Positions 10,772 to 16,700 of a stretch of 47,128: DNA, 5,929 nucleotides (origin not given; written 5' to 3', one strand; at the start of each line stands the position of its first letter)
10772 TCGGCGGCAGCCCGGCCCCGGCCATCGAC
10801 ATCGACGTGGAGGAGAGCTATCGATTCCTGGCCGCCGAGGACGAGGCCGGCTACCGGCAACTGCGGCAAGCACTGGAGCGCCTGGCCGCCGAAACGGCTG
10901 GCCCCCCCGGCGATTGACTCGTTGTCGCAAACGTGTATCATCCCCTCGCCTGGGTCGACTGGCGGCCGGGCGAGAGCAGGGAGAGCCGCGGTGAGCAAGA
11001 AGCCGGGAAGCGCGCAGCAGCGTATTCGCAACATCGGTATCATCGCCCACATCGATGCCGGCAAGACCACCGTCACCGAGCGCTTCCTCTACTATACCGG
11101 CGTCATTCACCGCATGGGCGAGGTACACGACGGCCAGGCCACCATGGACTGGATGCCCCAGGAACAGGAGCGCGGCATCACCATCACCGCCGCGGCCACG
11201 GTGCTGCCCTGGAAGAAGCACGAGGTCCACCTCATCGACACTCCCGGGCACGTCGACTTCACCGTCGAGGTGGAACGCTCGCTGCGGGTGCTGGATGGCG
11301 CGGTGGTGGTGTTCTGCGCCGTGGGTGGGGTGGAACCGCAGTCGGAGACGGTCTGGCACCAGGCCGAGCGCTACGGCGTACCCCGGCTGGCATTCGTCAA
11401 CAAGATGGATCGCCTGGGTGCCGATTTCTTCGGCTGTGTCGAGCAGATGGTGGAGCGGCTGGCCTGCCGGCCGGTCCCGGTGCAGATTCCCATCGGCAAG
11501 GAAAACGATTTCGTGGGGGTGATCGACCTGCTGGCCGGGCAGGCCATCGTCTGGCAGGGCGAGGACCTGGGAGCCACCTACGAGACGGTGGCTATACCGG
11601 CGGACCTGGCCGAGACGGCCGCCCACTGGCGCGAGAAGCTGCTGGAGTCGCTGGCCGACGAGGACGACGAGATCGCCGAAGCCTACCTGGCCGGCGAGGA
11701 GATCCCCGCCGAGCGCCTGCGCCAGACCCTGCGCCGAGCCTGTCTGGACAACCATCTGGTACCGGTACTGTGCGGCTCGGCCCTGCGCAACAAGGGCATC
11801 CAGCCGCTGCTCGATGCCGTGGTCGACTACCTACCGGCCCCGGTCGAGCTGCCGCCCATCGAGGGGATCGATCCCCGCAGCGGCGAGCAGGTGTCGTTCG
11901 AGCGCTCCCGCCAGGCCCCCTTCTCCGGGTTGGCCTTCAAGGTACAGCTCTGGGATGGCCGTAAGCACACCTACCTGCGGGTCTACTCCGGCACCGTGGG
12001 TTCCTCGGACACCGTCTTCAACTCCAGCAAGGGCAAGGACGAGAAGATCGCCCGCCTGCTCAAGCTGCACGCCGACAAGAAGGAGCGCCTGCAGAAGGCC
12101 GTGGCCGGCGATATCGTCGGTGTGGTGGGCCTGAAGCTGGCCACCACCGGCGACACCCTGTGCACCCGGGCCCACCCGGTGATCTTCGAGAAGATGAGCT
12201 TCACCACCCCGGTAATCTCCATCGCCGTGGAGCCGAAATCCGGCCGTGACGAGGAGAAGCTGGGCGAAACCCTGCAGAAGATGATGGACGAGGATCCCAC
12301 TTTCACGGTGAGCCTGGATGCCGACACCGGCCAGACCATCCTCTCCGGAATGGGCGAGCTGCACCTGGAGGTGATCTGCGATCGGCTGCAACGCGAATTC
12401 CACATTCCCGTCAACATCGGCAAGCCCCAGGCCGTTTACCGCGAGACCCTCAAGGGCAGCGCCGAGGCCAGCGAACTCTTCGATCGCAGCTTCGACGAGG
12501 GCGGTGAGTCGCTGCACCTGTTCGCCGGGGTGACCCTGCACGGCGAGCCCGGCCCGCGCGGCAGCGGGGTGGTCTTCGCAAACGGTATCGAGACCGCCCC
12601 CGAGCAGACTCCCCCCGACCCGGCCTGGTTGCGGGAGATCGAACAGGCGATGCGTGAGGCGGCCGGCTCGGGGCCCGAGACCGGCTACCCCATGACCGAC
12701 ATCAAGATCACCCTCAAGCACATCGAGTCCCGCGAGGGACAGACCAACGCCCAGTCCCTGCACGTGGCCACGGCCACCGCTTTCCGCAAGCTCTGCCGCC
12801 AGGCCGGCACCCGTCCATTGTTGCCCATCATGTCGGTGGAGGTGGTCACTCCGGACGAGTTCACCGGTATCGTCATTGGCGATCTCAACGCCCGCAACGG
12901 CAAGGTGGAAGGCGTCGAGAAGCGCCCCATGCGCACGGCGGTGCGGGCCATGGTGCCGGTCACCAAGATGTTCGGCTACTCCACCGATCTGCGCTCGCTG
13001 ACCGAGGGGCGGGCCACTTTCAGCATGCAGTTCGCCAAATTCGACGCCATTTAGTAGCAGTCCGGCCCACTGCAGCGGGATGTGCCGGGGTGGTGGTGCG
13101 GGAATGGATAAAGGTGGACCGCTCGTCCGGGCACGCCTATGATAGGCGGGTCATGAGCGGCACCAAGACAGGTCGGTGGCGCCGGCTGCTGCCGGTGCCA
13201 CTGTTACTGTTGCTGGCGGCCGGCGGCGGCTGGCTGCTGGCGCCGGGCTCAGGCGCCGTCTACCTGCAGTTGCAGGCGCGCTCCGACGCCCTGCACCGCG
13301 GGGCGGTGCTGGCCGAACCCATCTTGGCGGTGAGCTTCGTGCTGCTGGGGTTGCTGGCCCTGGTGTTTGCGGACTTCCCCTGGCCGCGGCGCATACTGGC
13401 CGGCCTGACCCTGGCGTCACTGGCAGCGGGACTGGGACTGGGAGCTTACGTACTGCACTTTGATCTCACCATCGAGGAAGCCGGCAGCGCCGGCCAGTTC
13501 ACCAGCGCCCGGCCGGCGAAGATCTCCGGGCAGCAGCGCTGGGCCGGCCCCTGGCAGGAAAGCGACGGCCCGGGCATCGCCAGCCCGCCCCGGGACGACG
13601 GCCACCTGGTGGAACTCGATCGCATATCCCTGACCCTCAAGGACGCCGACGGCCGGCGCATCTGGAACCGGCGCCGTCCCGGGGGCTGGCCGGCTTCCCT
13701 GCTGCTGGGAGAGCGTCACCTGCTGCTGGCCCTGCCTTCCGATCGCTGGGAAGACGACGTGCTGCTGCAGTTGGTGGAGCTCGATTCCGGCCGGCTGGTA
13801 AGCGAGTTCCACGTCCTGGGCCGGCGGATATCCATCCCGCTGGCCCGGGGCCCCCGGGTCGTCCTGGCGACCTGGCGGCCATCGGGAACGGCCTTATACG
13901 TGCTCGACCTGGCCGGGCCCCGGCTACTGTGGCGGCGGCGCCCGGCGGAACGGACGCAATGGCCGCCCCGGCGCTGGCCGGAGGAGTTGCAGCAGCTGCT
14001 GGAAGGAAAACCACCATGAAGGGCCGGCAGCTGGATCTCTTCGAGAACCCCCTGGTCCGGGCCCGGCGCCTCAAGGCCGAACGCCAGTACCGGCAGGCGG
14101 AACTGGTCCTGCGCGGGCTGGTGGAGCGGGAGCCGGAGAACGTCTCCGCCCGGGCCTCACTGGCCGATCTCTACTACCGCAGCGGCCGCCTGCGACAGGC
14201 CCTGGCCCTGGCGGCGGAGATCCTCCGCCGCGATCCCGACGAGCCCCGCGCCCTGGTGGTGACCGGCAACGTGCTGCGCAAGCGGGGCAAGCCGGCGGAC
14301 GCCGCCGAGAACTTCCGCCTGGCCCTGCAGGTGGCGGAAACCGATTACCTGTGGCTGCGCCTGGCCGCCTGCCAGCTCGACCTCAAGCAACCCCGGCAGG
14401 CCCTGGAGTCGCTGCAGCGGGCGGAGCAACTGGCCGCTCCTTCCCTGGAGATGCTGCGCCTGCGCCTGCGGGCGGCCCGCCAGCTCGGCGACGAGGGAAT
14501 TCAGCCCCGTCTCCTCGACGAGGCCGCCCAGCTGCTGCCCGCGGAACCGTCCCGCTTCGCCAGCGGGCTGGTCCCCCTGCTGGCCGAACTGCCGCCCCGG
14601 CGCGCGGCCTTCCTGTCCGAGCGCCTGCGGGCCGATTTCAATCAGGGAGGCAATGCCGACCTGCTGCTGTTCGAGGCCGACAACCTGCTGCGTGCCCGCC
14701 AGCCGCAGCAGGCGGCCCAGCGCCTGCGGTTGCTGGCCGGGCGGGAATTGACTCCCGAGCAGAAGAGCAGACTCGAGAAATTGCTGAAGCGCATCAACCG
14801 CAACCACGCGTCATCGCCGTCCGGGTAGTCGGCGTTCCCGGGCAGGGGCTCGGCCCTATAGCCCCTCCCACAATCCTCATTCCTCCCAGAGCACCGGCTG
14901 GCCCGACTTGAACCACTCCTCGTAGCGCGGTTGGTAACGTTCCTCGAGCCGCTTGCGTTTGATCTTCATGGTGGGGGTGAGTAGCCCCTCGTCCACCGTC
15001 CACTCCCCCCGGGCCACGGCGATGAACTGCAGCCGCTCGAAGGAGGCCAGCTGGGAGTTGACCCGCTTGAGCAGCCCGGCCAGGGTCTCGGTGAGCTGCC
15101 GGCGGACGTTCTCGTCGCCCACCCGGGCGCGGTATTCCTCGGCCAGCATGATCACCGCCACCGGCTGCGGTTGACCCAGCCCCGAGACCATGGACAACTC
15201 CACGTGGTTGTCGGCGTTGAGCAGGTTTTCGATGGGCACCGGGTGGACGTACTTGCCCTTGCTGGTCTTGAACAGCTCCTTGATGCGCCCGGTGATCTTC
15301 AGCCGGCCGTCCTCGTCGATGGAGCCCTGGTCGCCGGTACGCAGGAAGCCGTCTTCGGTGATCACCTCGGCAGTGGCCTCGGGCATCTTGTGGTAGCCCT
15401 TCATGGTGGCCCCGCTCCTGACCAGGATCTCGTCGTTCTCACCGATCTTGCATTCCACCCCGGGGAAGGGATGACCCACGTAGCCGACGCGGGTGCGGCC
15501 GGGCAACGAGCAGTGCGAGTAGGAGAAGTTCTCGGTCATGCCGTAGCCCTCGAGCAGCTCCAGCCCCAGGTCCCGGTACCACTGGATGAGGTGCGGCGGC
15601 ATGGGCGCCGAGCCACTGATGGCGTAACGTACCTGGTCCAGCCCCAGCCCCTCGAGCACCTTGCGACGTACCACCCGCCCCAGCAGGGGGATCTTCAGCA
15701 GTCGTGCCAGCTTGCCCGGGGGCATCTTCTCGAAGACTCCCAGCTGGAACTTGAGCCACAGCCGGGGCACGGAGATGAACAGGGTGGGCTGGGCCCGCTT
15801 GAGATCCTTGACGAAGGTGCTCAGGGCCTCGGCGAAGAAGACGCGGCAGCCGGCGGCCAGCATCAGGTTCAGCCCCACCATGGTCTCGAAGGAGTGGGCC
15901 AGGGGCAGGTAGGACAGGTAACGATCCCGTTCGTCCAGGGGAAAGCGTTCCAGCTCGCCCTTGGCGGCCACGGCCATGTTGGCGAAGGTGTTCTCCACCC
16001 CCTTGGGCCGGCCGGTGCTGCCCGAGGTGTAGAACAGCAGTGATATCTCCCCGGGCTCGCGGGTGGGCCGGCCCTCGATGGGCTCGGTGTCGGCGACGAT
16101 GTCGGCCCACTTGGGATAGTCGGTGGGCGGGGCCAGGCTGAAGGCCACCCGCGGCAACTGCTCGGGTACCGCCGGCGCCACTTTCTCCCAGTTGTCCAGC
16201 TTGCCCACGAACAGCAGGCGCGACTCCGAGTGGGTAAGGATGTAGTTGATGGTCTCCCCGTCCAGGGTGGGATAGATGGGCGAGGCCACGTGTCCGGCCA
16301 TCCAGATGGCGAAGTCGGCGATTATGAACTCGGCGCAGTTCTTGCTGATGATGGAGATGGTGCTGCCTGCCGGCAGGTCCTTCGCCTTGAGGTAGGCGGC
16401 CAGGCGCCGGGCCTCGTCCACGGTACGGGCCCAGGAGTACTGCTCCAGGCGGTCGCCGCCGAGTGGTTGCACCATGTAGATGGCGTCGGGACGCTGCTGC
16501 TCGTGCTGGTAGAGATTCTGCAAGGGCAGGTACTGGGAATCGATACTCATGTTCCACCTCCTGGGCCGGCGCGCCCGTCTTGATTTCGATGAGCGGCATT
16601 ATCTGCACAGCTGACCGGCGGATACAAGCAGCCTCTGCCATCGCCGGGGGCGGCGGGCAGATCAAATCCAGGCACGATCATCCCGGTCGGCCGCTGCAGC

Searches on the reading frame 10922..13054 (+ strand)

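Call 86: search_protein_families(library=pfam, proteins=[window:10922-13054:+], max_evalue=0.00001)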
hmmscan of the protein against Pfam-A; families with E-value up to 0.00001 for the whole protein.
window:10922-13054:+ (710 aa): 6 families
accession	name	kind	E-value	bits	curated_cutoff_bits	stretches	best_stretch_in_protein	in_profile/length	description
PF00009.33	GTP_EFTU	-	3.3e-66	222.9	26.5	1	34-305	2-187/188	Elongation factor Tu GTP binding domain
PF14492.12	EFG_III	-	1e-30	106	27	1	427-501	1-75/75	Elongation Factor G, domain III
PF00679.30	EFG_C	-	3.2e-21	75.6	27.9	1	635-708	5-79/89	Elongation factor G C-terminus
PF22042.2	EF-G_D2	-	2.5e-14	53.6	27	1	333-415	1-83/84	Elongation factor G domain 2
PF03144.31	GTP_EFTU_D2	-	7.8e-13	49.1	30.3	1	350-414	4-73/73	Elongation factor Tu domain 2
PF03764.24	EFG_IV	-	1.5e-08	34.8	24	1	502-628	1-120/121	Elongation factor G, domain IV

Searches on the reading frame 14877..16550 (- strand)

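Call 86: search_protein_families(library=pfam, proteins=[window:14877-16550:-], max_evalue=0.00001)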
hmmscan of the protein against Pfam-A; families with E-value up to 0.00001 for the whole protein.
window:14877-16550:- (557 aa): 2 families
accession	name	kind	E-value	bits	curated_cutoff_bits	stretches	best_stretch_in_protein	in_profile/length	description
PF00501.34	AMP-binding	-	7e-69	232.9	29.9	1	16-387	4-384/384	AMP-binding enzyme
PF23562.2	AMP-binding_C_3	-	5e-08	33.8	20.8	1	429-547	6-120/124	AMP-binding enzyme C-terminal domain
